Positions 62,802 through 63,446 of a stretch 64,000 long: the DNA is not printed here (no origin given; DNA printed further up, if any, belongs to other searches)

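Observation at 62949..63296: FeSII (Shethna protein II)-like ferredoxin directly downstream of nifK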

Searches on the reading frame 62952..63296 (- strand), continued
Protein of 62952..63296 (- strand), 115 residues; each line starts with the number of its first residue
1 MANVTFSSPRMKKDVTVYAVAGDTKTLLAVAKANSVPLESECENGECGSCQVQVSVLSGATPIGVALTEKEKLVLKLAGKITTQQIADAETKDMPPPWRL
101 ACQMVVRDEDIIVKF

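Call 59: fold_search(model_id=the predicted structure, library=pdb)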
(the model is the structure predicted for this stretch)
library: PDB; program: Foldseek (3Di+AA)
matches with E <= 10: 821; with E <= 0.001: 32
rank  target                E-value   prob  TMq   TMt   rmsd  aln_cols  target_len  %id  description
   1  9cu1_N                4.3e-13  1.00  0.73  0.70   3.8       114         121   45  Azotobacter vinelandii filamentous 2:2:1 MoFeP:FeP:FeSII-Complex (termini; C1 symmetry) (released 2025-01-15)
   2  6yav_E                8.9e-12  1.00  0.67  0.70   4.7       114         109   46  Structure of FeSII (Shethna) protein from Azotobacter vinelandii (released 2021-03-31)
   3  5ffi_E                1.4e-11  1.00  0.67  0.74   3.8       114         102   45  [2Fe:2S] ferredoxin FeSII from Azotobacter vinelandii (released 2016-01-13)
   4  8rho_A                1.5e-11  1.00  0.68  0.65   5.0       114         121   46  [2Fe:2S] ferredoxin FeSII from Azotobacter vinelandii, reduced form (released 2025-01-01)
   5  5ffi_A                2.4e-11  1.00  0.61  0.60   9.6       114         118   46  [2Fe:2S] ferredoxin FeSII from Azotobacter vinelandii (released 2016-01-13)
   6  5ffi_D                2.7e-11  1.00  0.62  0.61   9.6       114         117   46  [2Fe:2S] ferredoxin FeSII from Azotobacter vinelandii (released 2016-01-13)
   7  5ffi_B                6.0e-11  1.00  0.60  0.59   9.7       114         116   46  [2Fe:2S] ferredoxin FeSII from Azotobacter vinelandii (released 2016-01-13)
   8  5frt_A                9.0e-11  1.00  0.62  0.60   9.5       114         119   46  Structure of the FeSII (shethna) protein of Azotobacter vinelandii (released 2016-01-13)
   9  5ffi_C                9.6e-11  1.00  0.61  0.60   9.6       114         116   46  [2Fe:2S] ferredoxin FeSII from Azotobacter vinelandii (released 2016-01-13)
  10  5frt_E                1.2e-10  1.00  0.65  0.71   4.4       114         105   43  Structure of the FeSII (shethna) protein of Azotobacter vinelandii (released 2016-01-13)
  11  9iez_A                4.4e-10  1.00  0.65  0.75   3.3       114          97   42  FeSII from Azotobacter beijerinckii (released 2026-03-04)
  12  9iey_A                4.7e-10  1.00  0.66  0.74   3.1       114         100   42  DTH-treated FeSII from Azotobacter beijerinckii (released 2026-03-04)
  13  9iez_B                1.2e-09  1.00  0.65  0.76   3.2       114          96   42  FeSII from Azotobacter beijerinckii (released 2026-03-04)
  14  9iey_B                2.1e-09  1.00  0.64  0.75   3.1       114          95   39  DTH-treated FeSII from Azotobacter beijerinckii (released 2026-03-04)
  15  2wlb_B                1.2e-05  1.00  0.56  0.62   5.0       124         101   22  Adrenodoxin-like ferredoxin Etp1fd(516-618) of Schizosaccharomyces pombe mitochondria (released 2010-08-25)
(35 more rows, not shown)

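Call 63: find_encoding_contigs(protein=P0122, flank=6000, max_places=2)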
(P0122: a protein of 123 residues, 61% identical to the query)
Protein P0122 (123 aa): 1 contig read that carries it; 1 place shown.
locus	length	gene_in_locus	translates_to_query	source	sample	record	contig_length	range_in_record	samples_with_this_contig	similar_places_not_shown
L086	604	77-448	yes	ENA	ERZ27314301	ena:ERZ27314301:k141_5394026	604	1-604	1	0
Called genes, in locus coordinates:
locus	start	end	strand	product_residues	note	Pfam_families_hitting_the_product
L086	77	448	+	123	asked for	PF00111:Fer2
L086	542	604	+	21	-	?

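Call 64: find_encoding_contigs(protein=P0153, flank=6000, max_places=2)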
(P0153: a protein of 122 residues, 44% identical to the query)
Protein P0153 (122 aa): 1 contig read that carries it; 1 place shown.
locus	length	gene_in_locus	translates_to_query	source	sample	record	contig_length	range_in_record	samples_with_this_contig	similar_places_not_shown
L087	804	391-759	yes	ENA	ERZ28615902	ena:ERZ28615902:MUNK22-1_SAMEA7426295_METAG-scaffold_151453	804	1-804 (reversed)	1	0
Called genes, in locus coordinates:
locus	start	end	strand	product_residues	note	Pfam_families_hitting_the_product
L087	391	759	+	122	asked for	PF00111:Fer2 (weak)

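Call 66: search_solved_structures(query=L003:2875-4335:+, max_evalue=1e-100, show_alignments=3)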
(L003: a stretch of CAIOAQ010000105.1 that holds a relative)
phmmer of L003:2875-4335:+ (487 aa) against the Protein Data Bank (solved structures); distinct sequences matched with E-value up to 1e-100: 25.
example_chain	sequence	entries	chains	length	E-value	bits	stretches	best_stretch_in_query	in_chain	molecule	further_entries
9hbc_A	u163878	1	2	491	7.2e-263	876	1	11-486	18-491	MoFe nitrogenase subunit D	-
10zk_A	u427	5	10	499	2e-260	868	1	10-486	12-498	Nitrogenase protein alpha chain | Nitrogenase MoFe protein alpha subunit NifD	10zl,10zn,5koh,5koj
9hbn_A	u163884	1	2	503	1.5e-259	865.1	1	13-486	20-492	MoFe nitrogenase subunit D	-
9nsv_A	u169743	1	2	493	1.3e-256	855.4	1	13-486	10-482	Nitrogenase MoFe-protein alpha chain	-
9hb9_A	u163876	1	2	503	1.4e-256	855.3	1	13-486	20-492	MoFe nitrogenase subunit D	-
4nd8_A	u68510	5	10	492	1e-251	839.2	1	13-485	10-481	Nitrogenase molybdenum-iron protein alpha chain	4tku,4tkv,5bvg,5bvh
8p8g_A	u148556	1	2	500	1.2e-251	839.1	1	13-485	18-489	Nitrogenase protein alpha chain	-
4wza_A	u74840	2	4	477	2.6e-251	837.9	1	13-484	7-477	Nitrogenase molybdenum-iron protein alpha chain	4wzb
10zm_C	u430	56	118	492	2.9e-251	837.8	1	13-485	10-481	Nitrogenase molybdenum-iron protein alpha chain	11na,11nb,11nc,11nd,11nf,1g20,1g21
29ul_E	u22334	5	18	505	2.9e-251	837.7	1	13-485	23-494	Nitrogenase molybdenum-iron protein alpha chain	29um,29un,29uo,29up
1l5h_A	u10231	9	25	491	3e-251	837.7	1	13-485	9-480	nitrogenase molybdenum-iron protein alpha chain | NITROGENASE MOLYBDENUM-IRON PROTEIN | NITROGENASE MOLYBDENUM IRON PROTEIN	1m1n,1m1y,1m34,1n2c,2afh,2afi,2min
4xpi_A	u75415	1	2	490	3.2e-251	837.6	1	13-485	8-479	Nitrogenase molybdenum-iron protein alpha chain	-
3k1a_A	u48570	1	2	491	4.1e-251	837.3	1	13-485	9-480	Nitrogenase molybdenum-iron protein alpha chain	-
8bts_A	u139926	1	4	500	4.9e-251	837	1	13-485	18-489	Nitrogenase protein alpha chain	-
5cx1_A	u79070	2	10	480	6.5e-251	836.6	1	13-484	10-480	Nitrogenase molybdenum-iron protein alpha chain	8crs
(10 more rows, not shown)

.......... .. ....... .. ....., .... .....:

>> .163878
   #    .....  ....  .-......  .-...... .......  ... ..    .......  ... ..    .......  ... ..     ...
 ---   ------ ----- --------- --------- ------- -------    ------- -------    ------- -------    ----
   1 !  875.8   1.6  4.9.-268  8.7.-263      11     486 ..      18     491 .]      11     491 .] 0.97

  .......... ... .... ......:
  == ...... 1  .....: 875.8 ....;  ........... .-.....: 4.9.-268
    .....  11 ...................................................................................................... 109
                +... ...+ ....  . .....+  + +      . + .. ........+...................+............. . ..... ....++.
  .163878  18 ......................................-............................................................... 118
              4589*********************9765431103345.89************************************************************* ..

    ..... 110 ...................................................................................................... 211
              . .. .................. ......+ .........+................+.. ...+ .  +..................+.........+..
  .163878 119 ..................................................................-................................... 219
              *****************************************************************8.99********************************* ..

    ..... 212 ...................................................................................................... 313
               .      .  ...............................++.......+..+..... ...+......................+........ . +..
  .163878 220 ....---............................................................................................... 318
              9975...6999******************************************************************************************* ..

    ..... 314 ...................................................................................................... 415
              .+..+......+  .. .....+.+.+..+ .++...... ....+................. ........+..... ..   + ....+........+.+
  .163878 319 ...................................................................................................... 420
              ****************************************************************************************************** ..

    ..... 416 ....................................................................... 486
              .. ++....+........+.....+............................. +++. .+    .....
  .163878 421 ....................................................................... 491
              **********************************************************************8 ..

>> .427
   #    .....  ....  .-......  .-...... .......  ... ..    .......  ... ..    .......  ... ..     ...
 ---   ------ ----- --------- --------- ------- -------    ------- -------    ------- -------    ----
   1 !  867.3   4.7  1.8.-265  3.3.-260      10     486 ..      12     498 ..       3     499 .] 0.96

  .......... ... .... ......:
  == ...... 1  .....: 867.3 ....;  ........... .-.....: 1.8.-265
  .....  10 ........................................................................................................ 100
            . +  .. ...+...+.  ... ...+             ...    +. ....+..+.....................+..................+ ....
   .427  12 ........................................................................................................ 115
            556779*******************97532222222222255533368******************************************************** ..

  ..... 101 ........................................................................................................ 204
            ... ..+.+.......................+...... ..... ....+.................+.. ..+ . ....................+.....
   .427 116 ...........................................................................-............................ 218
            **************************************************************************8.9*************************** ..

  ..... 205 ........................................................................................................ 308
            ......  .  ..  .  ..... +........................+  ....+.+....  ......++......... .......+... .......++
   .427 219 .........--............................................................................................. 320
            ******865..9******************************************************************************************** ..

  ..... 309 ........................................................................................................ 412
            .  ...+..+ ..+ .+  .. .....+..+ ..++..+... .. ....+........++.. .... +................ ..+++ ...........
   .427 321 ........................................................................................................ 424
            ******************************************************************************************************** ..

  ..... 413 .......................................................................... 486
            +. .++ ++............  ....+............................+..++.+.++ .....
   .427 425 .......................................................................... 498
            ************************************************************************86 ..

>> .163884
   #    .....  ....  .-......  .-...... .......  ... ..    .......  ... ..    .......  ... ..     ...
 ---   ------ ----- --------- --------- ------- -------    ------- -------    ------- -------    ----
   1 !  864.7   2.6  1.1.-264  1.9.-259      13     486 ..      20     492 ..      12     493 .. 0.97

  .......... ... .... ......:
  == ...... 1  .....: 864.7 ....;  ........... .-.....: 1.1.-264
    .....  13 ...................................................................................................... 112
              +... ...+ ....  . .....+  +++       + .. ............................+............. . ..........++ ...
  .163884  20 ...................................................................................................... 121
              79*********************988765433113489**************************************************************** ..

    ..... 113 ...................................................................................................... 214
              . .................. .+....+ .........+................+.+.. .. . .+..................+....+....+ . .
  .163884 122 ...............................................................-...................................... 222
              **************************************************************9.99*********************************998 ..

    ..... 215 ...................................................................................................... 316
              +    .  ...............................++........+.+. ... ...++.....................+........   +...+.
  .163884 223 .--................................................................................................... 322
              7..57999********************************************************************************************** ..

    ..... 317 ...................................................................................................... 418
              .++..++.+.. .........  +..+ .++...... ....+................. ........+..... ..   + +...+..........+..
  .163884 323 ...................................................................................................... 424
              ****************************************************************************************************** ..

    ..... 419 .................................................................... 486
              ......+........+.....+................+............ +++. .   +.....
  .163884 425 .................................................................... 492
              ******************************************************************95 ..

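Call 69: search_protein_families(library=pfam, proteins=[P0126, P0128], max_evalue=0.001)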
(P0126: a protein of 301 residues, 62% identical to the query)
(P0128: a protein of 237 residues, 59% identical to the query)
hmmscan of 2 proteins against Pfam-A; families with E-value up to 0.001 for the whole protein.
P0126 (301 aa): 2 families
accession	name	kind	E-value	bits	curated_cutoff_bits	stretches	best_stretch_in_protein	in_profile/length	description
PF00111.32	Fer2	-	3e-09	37.1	21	1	17-105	8-75/77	2Fe-2S iron-sulfur cluster binding domain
PF02915.23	Rubrerythrin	-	8.4e-06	26.6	22.8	0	238-294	3-61/137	Rubrerythrin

P0128 (237 aa): 1 family
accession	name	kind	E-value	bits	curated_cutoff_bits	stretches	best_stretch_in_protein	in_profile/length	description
PF00111.32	Fer2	-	1.4e-08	35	21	1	21-57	12-50/77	2Fe-2S iron-sulfur cluster binding domain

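Call 75: search_protein_families(library=pfam, proteins=[L068:5401-6345:+, L068:4186-5016:+, L068:7058-8098:+, L068:8098-9204:+, L068:2282-4171:-, L068:6291-6971:+], max_evalue=0.001)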
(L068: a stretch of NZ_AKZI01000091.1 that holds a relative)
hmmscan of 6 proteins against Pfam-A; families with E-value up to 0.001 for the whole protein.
L068:5401-6345:+ (315 aa): 1 family
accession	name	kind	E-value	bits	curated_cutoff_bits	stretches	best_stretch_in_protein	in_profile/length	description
PF00111.32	Fer2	-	1.2e-08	35.2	21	1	219-256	10-49/77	2Fe-2S iron-sulfur cluster binding domain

L068:4186-5016:+ (277 aa): 0 families

L068:7058-8098:+ (347 aa): 0 families

L068:8098-9204:+ (369 aa): 0 families

L068:2282-4171:- (630 aa): 0 families

L068:6291-6971:+ (227 aa): 0 families

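Call 85: find_encoding_contigs(protein=P0126, flank=7000, max_places=3)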
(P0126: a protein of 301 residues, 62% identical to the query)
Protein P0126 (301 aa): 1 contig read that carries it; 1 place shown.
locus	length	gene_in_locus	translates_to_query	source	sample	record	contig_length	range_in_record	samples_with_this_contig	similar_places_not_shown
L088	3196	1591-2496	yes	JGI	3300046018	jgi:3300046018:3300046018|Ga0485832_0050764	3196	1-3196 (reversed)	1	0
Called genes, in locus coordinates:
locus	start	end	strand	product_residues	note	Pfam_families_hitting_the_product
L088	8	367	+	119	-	PF01041:DegT_DnrJ_EryC1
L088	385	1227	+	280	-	PF13289:SIR2_2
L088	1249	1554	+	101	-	PF00111:Fer2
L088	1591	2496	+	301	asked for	PF00111:Fer2, PF02915:Rubrerythrin (faint)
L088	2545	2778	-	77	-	PF09723:Zn_ribbon_8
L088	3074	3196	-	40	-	?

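Call 86: list_cluster_members(proteins=[P0122, P0126, P0125, P0136, P0143, P0142, P0152, P0153, P0155, P0162])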
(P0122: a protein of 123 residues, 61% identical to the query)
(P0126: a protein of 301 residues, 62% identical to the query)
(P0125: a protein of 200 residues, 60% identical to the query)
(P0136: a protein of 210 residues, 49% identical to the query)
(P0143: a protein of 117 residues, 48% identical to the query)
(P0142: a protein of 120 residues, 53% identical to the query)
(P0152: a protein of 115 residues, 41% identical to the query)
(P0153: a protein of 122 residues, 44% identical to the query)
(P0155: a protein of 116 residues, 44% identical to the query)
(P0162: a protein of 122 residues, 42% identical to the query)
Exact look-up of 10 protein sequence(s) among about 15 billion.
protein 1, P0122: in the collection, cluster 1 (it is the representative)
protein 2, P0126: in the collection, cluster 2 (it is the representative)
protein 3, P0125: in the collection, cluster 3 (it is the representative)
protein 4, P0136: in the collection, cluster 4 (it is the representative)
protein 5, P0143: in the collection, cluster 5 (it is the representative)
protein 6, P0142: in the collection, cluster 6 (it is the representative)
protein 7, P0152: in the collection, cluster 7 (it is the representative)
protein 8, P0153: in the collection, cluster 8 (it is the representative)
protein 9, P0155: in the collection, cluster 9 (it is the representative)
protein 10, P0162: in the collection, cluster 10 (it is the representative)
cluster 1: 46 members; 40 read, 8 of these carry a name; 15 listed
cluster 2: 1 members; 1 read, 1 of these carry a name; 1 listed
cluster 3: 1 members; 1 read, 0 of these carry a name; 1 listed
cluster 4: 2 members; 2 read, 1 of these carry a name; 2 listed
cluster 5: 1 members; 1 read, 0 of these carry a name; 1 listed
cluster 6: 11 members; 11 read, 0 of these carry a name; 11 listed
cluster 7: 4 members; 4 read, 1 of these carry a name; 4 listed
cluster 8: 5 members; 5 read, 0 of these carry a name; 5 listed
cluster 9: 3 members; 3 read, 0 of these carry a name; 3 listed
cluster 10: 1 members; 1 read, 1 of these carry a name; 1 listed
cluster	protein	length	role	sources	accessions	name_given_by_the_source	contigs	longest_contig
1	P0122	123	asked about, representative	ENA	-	-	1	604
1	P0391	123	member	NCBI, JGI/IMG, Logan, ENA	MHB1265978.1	MAG: 2Fe-2S iron-sulfur cluster-binding protein [Acidithiobacillus ferriphilus]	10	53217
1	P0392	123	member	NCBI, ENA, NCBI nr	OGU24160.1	MAG: ferredoxin [Hydrogenophilales bacterium RIFOXYD1_FULL_62_11]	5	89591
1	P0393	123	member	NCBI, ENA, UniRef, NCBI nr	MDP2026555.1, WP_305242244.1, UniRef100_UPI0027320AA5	2Fe-2S iron-sulfur cluster-binding protein [Sulfuriferula sp.] | 2Fe-2S iron-sulfur cluster-binding protein n=1 Tax=Sulfuriferula sp. TaxID=2025307 ...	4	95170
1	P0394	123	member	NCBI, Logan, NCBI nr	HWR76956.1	MAG TPA: 2Fe-2S iron-sulfur cluster-binding protein [Thiobacillus sp.] | 2Fe-2S iron-sulfur cluster-binding protein [Thiobacillus sp.]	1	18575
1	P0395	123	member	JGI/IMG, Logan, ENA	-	ferredoxin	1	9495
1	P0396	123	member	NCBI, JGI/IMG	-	ferredoxin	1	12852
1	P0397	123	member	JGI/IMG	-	ferredoxin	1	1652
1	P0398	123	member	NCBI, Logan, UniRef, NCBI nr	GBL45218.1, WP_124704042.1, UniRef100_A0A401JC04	ferredoxin [Sulfuriferula multivorans] | Ferredoxin n=1 Tax=Sulfuriferula multivorans TaxID=1559896 RepID=A0A401JC04_9PROT | 2Fe-2S iron-sulfur cluster-binding protein [Sulfuriferula multivorans]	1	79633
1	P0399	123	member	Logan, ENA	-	-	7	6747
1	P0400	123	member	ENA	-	-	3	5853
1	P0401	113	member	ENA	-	-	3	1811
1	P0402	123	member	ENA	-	-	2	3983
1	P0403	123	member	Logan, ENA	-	-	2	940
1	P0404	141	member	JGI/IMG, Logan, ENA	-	-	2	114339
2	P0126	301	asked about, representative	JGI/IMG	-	rubrerythrin/ferredoxin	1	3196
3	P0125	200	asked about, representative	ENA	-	-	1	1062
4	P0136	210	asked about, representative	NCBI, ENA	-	-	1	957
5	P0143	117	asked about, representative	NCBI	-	-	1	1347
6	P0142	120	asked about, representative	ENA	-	-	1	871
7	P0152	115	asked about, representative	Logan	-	-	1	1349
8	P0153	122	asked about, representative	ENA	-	-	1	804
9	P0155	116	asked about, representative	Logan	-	-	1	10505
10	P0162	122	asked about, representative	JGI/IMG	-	ferredoxin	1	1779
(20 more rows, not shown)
